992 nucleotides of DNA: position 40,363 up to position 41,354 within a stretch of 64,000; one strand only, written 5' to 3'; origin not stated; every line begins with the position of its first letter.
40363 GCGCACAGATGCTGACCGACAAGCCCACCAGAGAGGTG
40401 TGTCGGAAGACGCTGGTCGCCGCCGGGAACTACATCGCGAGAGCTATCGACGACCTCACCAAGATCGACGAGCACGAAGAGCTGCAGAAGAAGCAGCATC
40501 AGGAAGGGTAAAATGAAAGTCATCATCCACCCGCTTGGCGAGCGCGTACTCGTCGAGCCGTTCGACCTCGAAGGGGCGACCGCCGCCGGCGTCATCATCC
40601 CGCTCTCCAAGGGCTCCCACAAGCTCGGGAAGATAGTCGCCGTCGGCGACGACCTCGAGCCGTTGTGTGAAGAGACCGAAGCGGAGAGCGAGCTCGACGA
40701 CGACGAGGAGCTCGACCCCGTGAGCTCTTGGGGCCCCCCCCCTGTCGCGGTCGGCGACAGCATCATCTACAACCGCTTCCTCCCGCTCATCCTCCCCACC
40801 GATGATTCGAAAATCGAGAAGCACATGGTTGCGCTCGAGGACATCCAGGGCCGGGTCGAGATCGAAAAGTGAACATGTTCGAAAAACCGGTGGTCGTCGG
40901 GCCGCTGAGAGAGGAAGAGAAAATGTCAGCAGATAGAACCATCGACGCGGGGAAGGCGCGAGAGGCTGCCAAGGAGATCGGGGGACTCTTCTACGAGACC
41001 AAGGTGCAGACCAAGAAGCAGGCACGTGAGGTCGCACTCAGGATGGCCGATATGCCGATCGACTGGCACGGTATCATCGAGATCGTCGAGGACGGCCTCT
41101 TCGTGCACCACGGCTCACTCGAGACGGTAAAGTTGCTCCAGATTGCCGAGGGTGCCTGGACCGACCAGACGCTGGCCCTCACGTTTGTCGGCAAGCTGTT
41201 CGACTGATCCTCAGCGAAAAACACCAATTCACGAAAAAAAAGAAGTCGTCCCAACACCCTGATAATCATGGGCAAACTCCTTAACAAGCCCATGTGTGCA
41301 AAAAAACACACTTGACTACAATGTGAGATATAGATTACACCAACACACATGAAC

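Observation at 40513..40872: Phage-encoded GroES-like co-chaperonin at the head of the morphogenesis block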

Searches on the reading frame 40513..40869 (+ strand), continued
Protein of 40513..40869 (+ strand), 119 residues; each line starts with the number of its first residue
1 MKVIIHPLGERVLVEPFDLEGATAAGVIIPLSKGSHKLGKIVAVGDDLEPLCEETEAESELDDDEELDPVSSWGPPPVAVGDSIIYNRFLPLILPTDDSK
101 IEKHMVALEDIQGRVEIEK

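Call 39: predict_structure(alignment_id=A3)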
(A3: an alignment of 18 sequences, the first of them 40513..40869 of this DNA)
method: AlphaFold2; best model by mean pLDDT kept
length: 119 residues; sequences in the alignment: 18
mean_pLDDT: 73.6   pTM: 0.63
mean pLDDT of the five models: 73.6, 72.4, 71.4, 68.0, 68.0
residues with pLDDT >= 90: 41; 70-90: 30; 50-70: 30; < 50: 18
segments of 3 or more residues with pLDDT < 50: 51-59, 66-73
pLDDT, mean of each block of 10 residues (from residue 1): 84 87 55 76 79 46 48 65 92 79 91 82
secondary structure, 60 per line:
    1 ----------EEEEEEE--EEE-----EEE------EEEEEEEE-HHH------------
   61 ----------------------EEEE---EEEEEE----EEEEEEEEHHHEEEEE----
elements in order: E11-17 E20-22 E28-30 E37-44 E83-86 E90-95 E100-107 E111-115

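Call 43: fold_search(model_id=the predicted structure, library=pdb)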
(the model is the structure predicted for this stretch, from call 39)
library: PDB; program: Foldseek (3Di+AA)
matches with E <= 10: 156; with E <= 0.001: 23
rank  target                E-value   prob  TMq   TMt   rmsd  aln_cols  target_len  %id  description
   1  1p3h_B                1.3e-06  1.00  0.51  0.61   8.5       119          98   27  Crystal Structure of the Mycobacterium tuberculosis chaperonin 10 tetradecamer (released 2003-07-15)
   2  1p3h_A                3.2e-06  1.00  0.52  0.62   9.1       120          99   25  Crystal Structure of the Mycobacterium tuberculosis chaperonin 10 tetradecamer (released 2003-07-15)
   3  4pj1_U                1.0e-05  1.00  0.47  0.54   9.0       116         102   25  Crystal structure of the human mitochondrial chaperonin symmetrical 'football' complex (released 2015-04-29)
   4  4pkn_X                5.5e-05  1.00  0.50  0.61   5.8       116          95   26  Crystal structure of the football-shaped GroEL-GroES2-(ADPBeFx)14 complex containing substrate Rubisco (released 2014-08-20)
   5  4pkn_W                7.8e-05  1.00  0.51  0.62   7.1       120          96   26  Crystal structure of the football-shaped GroEL-GroES2-(ADPBeFx)14 complex containing substrate Rubisco (released 2014-08-20)
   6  4pj1_2                8.7e-05  1.00  0.46  0.52   9.6       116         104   25  Crystal structure of the human mitochondrial chaperonin symmetrical 'football' complex (released 2015-04-29)
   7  8wuw_a                1.5e-04  1.00  0.51  0.61   6.9       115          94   19  Cryo-EM structure of H. thermophilus GroEL-GroES2 asymmetric football complex (released 2024-03-27)
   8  5opx_1                1.6e-04  1.00  0.51  0.64   8.3       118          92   24  Crystal structure of the GroEL mutant A109C in complex with GroES and ADP BeF2 (released 2018-01-10)
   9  5opx_O                1.7e-04  1.00  0.53  0.66   4.9       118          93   24  Crystal structure of the GroEL mutant A109C in complex with GroES and ADP BeF2 (released 2018-01-10)
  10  5opx_U                1.7e-04  1.00  0.50  0.64   8.4       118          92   23  Crystal structure of the GroEL mutant A109C in complex with GroES and ADP BeF2 (released 2018-01-10)
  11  5opx_V                1.7e-04  1.00  0.52  0.64   5.1       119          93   24  Crystal structure of the GroEL mutant A109C in complex with GroES and ADP BeF2 (released 2018-01-10)
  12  5opx_R                1.9e-04  1.00  0.51  0.63   5.1       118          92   24  Crystal structure of the GroEL mutant A109C in complex with GroES and ADP BeF2 (released 2018-01-10)
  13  5opx_P                1.9e-04  1.00  0.52  0.64   5.0       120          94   24  Crystal structure of the GroEL mutant A109C in complex with GroES and ADP BeF2 (released 2018-01-10)
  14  1aon_O                2.1e-04  1.00  0.50  0.60   5.5       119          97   24  CRYSTAL STRUCTURE OF THE ASYMMETRIC CHAPERONIN COMPLEX GROEL/GROES/(ADP)7 (released 1997-10-15)
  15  4pj1_Z                2.2e-04  1.00  0.49  0.53   7.7       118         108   26  Crystal structure of the human mitochondrial chaperonin symmetrical 'football' complex (released 2015-04-29)
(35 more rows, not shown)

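Call 58: find_related_loci(query=A1, collection=metagenome_contigs, flank=10000)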
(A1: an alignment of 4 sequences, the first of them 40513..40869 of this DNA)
Query A1 (119 aa) in metagenome_contigs; peptide patterns used: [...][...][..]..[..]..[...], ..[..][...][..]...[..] (x = any residue, [..] = any of these).
523 stretches matched a pattern, but none encodes a relative of the query by tblastn (E <= 1e-3).

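Call 59: find_related_loci(query=A1, collection=genome_contigs, flank=10000)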
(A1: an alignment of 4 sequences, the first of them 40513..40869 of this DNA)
Query A1 (119 aa) in genome_contigs; peptide patterns used: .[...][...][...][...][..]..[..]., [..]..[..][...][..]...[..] (x = any residue, [..] = any of these).
139 stretches matched a pattern, but none encodes a relative of the query by tblastn (E <= 1e-3).

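Call 79: fold_search(model_id=the predicted structure, library=viral)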
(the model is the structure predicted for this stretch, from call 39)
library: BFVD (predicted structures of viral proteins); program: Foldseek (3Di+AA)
matches with E <= 10: 363; with E <= 0.001: 34
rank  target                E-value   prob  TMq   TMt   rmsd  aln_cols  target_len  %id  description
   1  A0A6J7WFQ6            4.6e-06  1.00  0.58  0.76   5.3       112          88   16  GroES chaperonin family [uncultured Caudovirales phage]
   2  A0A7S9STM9            1.6e-05  1.00  0.50  0.63   5.0       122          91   24  Co-chaperonin GroES [Virus NIOZ-UU157]
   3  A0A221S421            1.9e-05  1.00  0.51  0.68   7.0       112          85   19  Co-chaperonin GroES [uncultured virus]
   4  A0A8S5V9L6            2.6e-05  1.00  0.51  0.52   8.0       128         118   20  Cpn10 [Ackermannviridae sp. ctUml7]
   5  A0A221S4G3            2.8e-05  1.00  0.59  0.68   6.7       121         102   21  Co-chaperonin GroES [uncultured virus]
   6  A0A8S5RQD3            3.1e-05  1.00  0.49  0.36   5.2       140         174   15  10 kDa chaperonin [virus sp. ctrcb4]
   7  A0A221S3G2            3.9e-05  1.00  0.51  0.68   9.8       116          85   16  Co-chaperonin GroES [uncultured virus]
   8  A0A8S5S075            4.9e-05  1.00  0.52  0.33   4.6       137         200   17  MHsp60, mHsp10, Mitochondrial, Chaperonin, Complex, Symmetric [Podoviridae sp. ct8Lf7]
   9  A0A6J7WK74            6.4e-05  1.00  0.58  0.67   6.5       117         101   21  GroS Co-chaperonin GroES (HSP10) [uncultured Caudovirales phage]
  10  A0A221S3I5            6.4e-05  1.00  0.51  0.67   4.9       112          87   20  Co-chaperonin GroES [uncultured virus]
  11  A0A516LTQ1            8.1e-05  1.00  0.52  0.36   6.9       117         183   20  (no name in the UniProt tables at hand)
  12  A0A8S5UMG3            8.5e-05  1.00  0.49  0.49   9.5       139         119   16  Co-chaperonin [Myoviridae sp. ctCo31]
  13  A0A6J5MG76            9.5e-05  1.00  0.56  0.66   7.1       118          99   18  GroS Co-chaperonin GroES (HSP10) [uncultured Caudovirales phage]
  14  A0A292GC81            1.1e-04  1.00  0.45  0.53   9.3       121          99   25  (no name in the UniProt tables at hand)
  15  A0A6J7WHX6            1.3e-04  1.00  0.52  0.70   7.0       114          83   20  GroS Co-chaperonin GroES (HSP10) [uncultured Caudovirales phage]
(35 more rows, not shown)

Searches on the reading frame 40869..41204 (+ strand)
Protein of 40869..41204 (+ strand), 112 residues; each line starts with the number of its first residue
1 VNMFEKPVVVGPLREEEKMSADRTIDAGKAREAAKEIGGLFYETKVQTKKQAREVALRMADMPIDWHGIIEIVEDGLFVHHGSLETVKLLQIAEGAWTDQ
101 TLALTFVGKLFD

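Call 11: search_protein_families(library=phrogs, proteins=[window:40869-41204:+], max_evalue=0.01)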
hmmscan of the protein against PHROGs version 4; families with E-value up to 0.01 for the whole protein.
window:40869-41204:+ (112 aa): 0 families

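Call 87: search_protein_families(library=pfam, proteins=[window:40875-41204:+], max_evalue=1)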
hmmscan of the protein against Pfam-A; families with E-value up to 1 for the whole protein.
window:40875-41204:+ (110 aa): 1 family
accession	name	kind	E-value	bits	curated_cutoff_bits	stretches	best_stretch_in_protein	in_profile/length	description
PF18485.7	GST_N_5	-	0.23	12.4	29.6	1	75-106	3-34/74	Glutathione S-transferase, N-terminal domain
